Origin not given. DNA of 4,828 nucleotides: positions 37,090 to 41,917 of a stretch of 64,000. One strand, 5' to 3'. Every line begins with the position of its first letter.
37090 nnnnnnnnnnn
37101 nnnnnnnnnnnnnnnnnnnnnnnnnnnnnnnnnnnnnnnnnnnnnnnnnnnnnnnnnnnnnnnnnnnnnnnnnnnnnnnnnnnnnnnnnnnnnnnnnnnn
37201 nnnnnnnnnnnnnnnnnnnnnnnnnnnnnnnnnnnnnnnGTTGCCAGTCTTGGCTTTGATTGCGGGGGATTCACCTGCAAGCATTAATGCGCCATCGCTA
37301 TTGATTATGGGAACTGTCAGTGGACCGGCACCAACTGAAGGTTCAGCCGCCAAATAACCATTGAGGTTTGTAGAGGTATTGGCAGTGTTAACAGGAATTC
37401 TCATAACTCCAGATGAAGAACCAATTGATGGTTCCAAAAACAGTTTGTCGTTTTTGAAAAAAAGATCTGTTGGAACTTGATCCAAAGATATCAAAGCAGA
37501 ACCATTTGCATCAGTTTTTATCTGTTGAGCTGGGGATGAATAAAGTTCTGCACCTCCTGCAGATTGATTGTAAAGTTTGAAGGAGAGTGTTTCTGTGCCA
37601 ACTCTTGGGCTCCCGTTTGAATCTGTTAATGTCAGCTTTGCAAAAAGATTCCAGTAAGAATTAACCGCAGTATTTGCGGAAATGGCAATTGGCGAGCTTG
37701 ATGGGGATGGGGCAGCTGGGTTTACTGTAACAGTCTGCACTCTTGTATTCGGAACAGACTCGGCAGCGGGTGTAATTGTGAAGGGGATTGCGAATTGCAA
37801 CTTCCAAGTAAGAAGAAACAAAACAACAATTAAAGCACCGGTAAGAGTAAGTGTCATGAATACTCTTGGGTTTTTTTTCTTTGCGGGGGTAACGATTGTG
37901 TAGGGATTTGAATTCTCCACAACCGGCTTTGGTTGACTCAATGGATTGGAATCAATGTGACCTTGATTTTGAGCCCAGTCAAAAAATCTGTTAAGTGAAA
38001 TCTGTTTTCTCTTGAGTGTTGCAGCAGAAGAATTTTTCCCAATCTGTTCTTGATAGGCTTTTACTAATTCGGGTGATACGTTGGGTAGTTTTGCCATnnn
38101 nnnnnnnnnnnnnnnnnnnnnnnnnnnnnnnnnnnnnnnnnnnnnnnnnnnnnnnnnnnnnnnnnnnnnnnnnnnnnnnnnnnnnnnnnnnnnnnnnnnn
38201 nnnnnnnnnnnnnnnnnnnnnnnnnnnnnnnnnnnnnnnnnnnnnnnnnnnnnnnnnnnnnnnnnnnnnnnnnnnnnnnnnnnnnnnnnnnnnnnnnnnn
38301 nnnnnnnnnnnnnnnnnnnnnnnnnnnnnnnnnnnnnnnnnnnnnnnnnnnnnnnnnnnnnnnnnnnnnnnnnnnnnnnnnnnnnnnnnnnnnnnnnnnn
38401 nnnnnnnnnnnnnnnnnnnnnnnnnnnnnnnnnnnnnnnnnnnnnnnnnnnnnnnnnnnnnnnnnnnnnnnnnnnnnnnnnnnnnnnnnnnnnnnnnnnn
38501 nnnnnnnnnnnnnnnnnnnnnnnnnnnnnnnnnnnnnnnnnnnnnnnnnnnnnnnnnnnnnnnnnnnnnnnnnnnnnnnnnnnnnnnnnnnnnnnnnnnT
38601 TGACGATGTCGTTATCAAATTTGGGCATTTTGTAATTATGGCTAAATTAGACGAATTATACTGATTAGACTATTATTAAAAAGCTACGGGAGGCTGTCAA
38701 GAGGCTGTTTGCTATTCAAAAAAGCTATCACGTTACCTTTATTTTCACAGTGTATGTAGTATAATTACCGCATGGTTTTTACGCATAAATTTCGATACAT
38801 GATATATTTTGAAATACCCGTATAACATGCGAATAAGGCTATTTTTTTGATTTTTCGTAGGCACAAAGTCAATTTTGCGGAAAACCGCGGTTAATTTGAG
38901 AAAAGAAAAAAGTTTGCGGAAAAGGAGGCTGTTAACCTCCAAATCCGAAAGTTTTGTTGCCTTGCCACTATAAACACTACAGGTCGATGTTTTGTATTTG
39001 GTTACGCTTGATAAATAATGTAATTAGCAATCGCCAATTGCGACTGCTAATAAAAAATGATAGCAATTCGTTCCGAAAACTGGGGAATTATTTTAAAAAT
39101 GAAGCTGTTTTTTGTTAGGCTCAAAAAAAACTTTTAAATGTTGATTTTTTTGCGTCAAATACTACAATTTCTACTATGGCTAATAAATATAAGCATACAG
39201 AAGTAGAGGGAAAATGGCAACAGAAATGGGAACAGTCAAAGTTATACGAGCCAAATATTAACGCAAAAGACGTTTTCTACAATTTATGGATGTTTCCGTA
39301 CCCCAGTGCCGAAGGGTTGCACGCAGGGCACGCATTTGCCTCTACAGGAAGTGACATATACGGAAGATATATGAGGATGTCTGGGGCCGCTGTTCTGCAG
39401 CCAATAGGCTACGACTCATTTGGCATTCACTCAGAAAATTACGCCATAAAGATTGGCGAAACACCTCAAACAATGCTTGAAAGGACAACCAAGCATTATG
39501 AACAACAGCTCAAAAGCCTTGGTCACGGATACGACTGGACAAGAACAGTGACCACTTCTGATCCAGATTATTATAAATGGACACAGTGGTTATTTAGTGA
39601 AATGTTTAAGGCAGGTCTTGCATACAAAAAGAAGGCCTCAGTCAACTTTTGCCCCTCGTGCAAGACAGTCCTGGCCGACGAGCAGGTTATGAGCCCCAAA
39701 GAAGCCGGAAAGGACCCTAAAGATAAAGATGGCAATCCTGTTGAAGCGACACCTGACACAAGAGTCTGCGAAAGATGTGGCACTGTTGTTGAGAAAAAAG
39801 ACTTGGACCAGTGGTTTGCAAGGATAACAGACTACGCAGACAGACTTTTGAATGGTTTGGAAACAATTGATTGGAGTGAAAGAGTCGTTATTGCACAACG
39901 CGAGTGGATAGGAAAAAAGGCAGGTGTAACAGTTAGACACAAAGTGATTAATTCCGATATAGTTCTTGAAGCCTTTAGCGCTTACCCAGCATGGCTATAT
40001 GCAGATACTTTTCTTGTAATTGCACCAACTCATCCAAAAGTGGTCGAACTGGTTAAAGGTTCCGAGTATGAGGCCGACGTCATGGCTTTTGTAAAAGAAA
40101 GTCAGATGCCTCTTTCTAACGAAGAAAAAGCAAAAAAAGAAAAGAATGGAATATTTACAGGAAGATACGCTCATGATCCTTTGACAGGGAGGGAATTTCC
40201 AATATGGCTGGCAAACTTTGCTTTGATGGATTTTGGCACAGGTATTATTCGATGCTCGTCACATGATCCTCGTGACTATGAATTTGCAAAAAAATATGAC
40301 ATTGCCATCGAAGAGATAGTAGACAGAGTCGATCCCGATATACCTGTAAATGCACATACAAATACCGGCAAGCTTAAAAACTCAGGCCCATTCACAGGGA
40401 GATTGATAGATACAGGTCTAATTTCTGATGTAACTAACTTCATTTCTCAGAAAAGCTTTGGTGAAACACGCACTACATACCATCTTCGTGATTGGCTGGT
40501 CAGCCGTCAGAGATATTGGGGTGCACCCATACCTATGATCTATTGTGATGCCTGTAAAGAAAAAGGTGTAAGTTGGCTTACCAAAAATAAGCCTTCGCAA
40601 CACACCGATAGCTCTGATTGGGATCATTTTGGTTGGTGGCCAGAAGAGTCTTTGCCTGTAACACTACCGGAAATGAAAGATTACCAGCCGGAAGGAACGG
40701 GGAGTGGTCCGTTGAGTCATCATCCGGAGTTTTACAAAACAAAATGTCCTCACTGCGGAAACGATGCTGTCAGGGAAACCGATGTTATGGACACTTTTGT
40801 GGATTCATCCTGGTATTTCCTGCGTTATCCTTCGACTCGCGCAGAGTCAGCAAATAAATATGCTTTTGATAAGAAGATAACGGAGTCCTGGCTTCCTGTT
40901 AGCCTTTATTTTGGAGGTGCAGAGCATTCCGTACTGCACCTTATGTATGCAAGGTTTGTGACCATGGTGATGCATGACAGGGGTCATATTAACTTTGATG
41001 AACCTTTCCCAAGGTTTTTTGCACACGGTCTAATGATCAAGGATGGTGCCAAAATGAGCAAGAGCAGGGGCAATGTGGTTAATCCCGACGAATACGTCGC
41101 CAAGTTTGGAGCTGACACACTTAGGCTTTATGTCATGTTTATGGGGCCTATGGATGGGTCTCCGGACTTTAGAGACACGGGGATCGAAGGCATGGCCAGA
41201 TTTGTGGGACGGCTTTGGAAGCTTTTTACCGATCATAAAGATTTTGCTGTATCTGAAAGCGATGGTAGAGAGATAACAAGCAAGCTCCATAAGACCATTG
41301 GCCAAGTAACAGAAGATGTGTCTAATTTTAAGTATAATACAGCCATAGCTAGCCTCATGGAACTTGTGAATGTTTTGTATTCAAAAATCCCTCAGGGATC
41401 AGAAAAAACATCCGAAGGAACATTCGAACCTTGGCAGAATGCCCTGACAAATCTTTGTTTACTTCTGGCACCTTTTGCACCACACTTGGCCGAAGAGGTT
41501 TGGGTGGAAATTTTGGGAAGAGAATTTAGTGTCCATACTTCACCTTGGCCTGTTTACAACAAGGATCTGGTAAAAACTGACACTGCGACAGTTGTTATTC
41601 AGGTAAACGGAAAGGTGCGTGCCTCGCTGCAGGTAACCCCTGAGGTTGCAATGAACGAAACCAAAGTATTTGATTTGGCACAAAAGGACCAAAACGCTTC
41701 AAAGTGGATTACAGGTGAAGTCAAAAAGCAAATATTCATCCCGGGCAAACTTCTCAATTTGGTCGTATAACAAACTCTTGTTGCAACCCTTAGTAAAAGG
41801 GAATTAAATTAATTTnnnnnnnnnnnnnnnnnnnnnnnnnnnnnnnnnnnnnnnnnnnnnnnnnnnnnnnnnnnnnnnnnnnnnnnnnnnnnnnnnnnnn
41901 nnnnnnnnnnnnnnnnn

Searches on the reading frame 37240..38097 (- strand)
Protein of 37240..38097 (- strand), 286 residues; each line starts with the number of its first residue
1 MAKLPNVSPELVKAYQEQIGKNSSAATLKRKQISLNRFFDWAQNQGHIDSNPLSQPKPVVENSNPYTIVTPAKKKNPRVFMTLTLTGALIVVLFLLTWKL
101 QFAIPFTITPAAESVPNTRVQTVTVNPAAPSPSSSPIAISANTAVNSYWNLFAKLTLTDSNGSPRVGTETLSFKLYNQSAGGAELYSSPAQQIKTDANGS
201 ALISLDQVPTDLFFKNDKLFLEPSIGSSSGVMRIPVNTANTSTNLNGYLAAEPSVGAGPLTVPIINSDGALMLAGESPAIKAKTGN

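Call 5: search_protein_families(library=pfam, proteins=[window:37240-38097:-], max_evalue=1)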
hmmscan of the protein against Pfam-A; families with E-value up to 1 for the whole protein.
seq(286 aa): 4 families
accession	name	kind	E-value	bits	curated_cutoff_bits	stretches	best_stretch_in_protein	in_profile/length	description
PF02899.23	Phage_int_SAM_1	-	0.037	14.8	22.3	1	5-46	41-83/83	Phage integrase, N-terminal SAM-like domain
PF20646.2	Hpf1_C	-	0.065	13.4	25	0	158-170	22-34/35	Hpf1 C-terminal YTTT repeat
PF20959.2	BibA_N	-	0.17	12.7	27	1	2-20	8-27/48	BibA adhesin stalk domain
PF22647.2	EF_0837-like_N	-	0.23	12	27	1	156-169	20-33/48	Deacetylase EF_0837-like composite domain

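Call 6: search_protein_families(library=ncbifam, proteins=[window:37240-38097:-], max_evalue=1)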
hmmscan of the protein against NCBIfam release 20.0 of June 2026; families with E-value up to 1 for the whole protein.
seq(286 aa): 3 families
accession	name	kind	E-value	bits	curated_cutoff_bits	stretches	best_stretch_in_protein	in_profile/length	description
TIGR02225.1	recomb_XerD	equivalog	0.0068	15.8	329.6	1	10-66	44-102/290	site-specific tyrosine recombinase XerD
TIGR02224.1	recomb_XerC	equivalog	0.05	13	335.15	1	7-55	44-93/295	tyrosine recombinase XerC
NF001399.0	PRK00283.1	subfamily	0.12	11.6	279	1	4-55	48-100/300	tyrosine recombinase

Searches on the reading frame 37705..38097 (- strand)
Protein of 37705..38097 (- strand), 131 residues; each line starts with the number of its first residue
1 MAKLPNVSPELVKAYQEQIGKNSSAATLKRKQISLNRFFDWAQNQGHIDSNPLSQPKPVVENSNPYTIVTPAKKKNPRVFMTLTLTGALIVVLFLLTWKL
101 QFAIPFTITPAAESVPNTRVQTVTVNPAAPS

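Call 70: find_homologous_proteins(query=window:37705-38097:-, max_evalue=10)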
Query seq(131 aa): 9 candidates shared short words with the query, none scored E <= 10.

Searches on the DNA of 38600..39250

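Call 78: search_rna_families(source=window, start=38600, end=39250, threshold=evalue, max_evalue=1)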
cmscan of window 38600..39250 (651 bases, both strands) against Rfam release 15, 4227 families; matches with E-value up to 1: 1.
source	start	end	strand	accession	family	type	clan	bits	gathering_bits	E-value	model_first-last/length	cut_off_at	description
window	38906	39028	+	RF02060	STnc410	Gene; sRNA;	-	19.9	50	0.063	1-158/158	no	Enterobacterial sRNA STnc410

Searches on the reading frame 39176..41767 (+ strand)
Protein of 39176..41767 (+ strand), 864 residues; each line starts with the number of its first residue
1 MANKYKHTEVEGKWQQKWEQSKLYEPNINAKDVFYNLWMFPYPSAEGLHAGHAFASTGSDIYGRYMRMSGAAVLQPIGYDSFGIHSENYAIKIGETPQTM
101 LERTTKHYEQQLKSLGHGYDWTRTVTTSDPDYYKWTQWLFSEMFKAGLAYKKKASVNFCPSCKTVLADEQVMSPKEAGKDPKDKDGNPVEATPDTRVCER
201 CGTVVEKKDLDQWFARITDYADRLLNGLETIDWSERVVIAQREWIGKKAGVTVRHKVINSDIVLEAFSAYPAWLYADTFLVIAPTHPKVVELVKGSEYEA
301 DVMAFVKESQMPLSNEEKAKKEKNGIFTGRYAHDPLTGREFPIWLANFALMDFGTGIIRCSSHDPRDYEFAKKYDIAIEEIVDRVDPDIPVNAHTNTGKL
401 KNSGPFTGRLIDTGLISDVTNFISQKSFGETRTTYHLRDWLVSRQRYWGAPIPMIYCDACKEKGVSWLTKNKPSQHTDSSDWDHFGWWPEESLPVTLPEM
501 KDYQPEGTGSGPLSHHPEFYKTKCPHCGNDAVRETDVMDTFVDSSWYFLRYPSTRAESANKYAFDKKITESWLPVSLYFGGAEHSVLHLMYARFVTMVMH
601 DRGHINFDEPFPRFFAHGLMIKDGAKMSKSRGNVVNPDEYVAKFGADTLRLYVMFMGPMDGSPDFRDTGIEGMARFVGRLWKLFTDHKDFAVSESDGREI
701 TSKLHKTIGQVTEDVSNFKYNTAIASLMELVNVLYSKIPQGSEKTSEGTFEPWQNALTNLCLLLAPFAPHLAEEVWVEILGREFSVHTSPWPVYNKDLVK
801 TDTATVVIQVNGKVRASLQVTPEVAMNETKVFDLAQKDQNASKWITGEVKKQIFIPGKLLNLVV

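Call 82: list_cluster_members(proteins=[window:39176-41767:+, window:44885-46543:+, window:38107-38628:-, window:41816-42442:+, window:20917-38097:-])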
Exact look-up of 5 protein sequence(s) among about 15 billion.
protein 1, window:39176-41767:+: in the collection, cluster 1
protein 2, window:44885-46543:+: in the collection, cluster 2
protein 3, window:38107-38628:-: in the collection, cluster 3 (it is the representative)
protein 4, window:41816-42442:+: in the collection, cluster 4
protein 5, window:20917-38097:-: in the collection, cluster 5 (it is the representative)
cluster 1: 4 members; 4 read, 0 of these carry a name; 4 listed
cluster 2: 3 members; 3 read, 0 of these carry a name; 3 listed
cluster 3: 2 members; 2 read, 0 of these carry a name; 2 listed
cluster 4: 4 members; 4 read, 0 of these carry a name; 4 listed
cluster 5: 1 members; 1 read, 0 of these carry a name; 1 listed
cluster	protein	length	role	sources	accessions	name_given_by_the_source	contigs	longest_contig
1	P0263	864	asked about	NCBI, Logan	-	-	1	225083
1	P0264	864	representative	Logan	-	-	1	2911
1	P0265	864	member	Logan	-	-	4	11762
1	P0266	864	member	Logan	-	-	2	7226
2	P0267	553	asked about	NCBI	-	-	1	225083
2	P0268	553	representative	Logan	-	-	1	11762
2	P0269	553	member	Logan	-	-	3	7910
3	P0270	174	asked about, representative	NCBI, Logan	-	-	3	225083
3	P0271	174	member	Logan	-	-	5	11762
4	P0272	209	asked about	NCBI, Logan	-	-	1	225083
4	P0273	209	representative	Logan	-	-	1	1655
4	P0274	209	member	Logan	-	-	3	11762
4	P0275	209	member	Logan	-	-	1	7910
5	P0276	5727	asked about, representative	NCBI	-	-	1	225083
